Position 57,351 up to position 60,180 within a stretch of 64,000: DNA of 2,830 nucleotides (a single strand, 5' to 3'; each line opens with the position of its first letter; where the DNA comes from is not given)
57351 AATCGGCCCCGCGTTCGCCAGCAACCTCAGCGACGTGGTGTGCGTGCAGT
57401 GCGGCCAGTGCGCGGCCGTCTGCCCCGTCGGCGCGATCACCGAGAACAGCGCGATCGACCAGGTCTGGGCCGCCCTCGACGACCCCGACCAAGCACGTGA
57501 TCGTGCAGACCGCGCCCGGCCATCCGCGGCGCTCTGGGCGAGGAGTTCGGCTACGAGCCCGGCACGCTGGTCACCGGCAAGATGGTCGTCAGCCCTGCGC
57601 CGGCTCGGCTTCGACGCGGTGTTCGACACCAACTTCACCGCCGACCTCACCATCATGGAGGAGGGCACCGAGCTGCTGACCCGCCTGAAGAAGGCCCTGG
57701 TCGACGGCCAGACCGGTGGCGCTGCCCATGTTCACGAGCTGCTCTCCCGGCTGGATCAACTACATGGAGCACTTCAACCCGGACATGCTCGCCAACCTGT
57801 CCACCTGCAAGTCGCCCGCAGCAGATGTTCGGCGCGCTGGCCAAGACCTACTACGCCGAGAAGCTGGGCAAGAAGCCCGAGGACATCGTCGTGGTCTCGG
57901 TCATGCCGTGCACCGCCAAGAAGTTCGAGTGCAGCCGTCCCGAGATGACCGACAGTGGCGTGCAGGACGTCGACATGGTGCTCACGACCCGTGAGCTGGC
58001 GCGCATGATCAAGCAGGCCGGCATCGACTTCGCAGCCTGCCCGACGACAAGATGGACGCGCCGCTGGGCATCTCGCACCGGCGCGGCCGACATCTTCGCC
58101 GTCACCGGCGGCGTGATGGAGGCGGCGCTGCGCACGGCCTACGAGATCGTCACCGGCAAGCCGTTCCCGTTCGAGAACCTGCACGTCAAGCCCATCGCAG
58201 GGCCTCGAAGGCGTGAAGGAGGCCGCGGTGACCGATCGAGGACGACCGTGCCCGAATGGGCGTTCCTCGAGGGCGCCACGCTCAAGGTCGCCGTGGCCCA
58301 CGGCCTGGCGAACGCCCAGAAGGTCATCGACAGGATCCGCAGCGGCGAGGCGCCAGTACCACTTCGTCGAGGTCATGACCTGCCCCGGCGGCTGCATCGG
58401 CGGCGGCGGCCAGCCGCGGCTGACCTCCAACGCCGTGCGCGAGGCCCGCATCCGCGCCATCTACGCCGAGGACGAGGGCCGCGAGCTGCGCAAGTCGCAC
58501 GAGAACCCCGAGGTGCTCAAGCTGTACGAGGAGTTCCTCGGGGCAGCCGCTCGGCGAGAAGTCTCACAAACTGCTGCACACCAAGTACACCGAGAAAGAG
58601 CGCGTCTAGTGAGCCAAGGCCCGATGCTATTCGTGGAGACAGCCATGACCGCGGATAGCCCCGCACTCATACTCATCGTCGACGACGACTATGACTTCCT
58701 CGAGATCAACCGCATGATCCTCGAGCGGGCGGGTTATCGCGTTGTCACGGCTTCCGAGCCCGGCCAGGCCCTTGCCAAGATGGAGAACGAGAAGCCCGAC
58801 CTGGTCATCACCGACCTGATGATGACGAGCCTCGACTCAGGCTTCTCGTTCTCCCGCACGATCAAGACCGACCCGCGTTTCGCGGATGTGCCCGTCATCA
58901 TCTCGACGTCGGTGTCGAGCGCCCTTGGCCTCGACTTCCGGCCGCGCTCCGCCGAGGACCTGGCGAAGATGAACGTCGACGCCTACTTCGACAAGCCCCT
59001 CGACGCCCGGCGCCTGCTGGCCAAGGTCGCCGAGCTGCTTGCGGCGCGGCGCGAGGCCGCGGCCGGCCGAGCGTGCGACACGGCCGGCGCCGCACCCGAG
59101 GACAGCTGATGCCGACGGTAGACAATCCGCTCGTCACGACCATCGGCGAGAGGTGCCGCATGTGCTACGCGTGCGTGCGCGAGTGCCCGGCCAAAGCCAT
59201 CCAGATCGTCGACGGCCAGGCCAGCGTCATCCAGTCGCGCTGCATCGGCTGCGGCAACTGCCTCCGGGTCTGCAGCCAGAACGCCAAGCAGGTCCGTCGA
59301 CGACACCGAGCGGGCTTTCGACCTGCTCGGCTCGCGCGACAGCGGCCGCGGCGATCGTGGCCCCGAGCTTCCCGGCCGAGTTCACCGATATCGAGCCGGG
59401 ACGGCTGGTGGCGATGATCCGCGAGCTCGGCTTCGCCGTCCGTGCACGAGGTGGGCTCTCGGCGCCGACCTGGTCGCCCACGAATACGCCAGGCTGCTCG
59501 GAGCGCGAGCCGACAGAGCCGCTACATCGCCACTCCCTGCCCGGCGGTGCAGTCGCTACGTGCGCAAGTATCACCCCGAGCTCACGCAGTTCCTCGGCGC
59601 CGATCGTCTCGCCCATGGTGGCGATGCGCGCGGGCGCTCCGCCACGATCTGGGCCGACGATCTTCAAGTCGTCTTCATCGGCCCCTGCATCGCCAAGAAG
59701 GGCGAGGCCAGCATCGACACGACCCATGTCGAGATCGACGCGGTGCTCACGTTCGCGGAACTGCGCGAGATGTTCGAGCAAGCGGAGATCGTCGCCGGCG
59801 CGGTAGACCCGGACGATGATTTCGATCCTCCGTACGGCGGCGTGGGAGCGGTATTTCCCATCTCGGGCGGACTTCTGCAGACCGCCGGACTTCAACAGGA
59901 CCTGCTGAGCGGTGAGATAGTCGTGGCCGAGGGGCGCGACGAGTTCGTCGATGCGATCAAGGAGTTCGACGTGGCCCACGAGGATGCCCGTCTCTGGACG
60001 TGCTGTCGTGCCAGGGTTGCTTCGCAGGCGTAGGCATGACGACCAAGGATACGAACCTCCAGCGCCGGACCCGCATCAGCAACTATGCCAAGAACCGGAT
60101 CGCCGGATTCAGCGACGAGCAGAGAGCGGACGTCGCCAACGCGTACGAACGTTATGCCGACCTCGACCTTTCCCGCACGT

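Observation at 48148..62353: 14-kb one-strand locus wiring Rex, two HydS-like Fe-S sensors, PHP/GHKL proteins and a phosphorelay around a multimeric [FeFe]-hydrogenase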

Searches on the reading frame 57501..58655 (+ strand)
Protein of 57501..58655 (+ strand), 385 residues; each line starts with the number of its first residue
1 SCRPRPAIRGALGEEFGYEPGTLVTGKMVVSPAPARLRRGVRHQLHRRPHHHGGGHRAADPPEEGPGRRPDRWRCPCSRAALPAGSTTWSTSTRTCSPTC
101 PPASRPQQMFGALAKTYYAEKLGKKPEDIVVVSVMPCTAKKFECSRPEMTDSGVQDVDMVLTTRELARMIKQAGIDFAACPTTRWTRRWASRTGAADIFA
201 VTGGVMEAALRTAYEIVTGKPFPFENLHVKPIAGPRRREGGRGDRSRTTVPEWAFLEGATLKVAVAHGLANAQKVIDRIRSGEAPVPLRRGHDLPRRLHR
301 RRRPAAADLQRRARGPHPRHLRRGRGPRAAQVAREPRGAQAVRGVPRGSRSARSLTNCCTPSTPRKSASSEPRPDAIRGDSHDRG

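Call 6: search_protein_families(library=pfam, proteins=[window:57501-58655:+], max_evalue=0.01)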
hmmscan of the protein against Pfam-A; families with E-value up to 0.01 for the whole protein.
window:57501-58655:+ (385 aa): 1 family
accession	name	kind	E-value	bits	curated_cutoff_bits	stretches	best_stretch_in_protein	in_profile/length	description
PF02906.19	Fe_hyd_lg_C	-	5.1e-41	141.4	22.1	1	102-285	97-228/245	Iron only hydrogenase large subunit, C-terminal domain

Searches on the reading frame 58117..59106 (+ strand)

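Call 7: search_protein_families(library=pfam, proteins=[window:58117-59106:+], max_evalue=0.01)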
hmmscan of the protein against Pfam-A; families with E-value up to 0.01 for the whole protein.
window:58117-59106:+ (330 aa): 3 families
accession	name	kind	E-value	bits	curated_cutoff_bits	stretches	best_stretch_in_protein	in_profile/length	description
PF00072.30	Response_reg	-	3.1e-18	66.4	30.2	1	185-304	1-110/111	Response regulator receiver domain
PF02256.22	Fe_hyd_SSU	-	1.1e-13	51.4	24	1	106-143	2-39/56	Iron hydrogenase small subunit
PF02906.19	Fe_hyd_lg_C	-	2.3e-06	27.9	22.1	1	76-97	224-245/245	Iron only hydrogenase large subunit, C-terminal domain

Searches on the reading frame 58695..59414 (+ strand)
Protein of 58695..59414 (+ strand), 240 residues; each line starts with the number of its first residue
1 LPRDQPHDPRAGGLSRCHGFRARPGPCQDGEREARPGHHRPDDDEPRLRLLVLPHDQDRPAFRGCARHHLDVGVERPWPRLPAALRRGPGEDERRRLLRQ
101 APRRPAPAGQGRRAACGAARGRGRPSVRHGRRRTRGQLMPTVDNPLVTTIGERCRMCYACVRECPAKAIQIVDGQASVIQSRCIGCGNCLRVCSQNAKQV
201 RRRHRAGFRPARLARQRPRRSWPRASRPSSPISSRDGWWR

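Call 7: search_protein_families(library=pfam, proteins=[window:58695-59414:+], max_evalue=0.01)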
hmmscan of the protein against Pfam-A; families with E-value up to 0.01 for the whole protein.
window:58695-59414:+ (240 aa): 14 families
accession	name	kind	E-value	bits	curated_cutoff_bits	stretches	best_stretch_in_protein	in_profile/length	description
PF00037.32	Fer4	-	4e-10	39.5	21.1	2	178-197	3-22/24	4Fe-4S binding domain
PF12838.12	Fer4_7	-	2.4e-08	34.7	27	2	153-197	1-52/52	4Fe-4S dicluster domain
PF13237.11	Fer4_10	-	2.6e-08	34.1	25.5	1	151-193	6-52/53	4Fe-4S dicluster domain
PF12837.12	Fer4_6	-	1.6e-07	31.3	25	2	178-194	4-20/24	4Fe-4S binding domain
PF13187.11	Fer4_9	-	1.7e-07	31.6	27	1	153-197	1-51/52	4Fe-4S dicluster domain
PF13183.11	Fer4_8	-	2.7e-07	31.4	27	1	181-207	3-30/68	4Fe-4S dicluster domain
PF25160.1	LdpA_Fe-S-bd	-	1.2e-06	28.7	27.6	1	159-196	8-41/49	LdpA Fe-S cluster-binding domain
PF12797.12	Fer4_2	-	7.2e-06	26.1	24.5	1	179-194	6-21/22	4Fe-4S binding domain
PF14697.11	Fer4_21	-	3.9e-05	24.1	35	1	176-199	1-24/59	4Fe-4S dicluster domain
PF12800.12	Fer4_4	-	9.3e-05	22.9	24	0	152-166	2-16/17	4Fe-4S binding domain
PF13746.11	Fer4_18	-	0.00024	21.7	27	1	152-200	59-102/114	4Fe-4S dicluster domain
PF12798.12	Fer4_3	-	0.00042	21.4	27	0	183-197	1-15/15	4Fe-4S binding domain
PF13484.11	Fer4_16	-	0.00051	21.2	30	0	153-171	1-19/66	4Fe-4S double cluster binding domain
PF13534.11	Fer4_17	-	0.0011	19.8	22.2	0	182-205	1-24/61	4Fe-4S dicluster domain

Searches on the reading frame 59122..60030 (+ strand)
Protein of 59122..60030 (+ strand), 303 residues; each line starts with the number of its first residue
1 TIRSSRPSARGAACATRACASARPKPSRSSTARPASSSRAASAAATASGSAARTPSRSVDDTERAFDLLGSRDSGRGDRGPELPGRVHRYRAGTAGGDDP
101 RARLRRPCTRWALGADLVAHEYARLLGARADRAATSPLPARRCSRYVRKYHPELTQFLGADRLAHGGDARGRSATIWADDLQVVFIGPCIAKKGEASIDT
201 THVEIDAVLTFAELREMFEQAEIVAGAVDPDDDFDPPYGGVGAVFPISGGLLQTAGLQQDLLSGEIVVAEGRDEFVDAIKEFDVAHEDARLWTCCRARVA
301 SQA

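Call 7: search_protein_families(library=pfam, proteins=[window:59122-60030:+], max_evalue=0.01)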
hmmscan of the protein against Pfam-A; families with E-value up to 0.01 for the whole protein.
window:59122-60030:+ (303 aa): 1 family
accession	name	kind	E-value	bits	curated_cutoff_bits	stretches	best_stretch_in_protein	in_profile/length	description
PF02906.19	Fe_hyd_lg_C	-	1.1e-15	58.4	22.1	1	112-244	46-186/245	Iron only hydrogenase large subunit, C-terminal domain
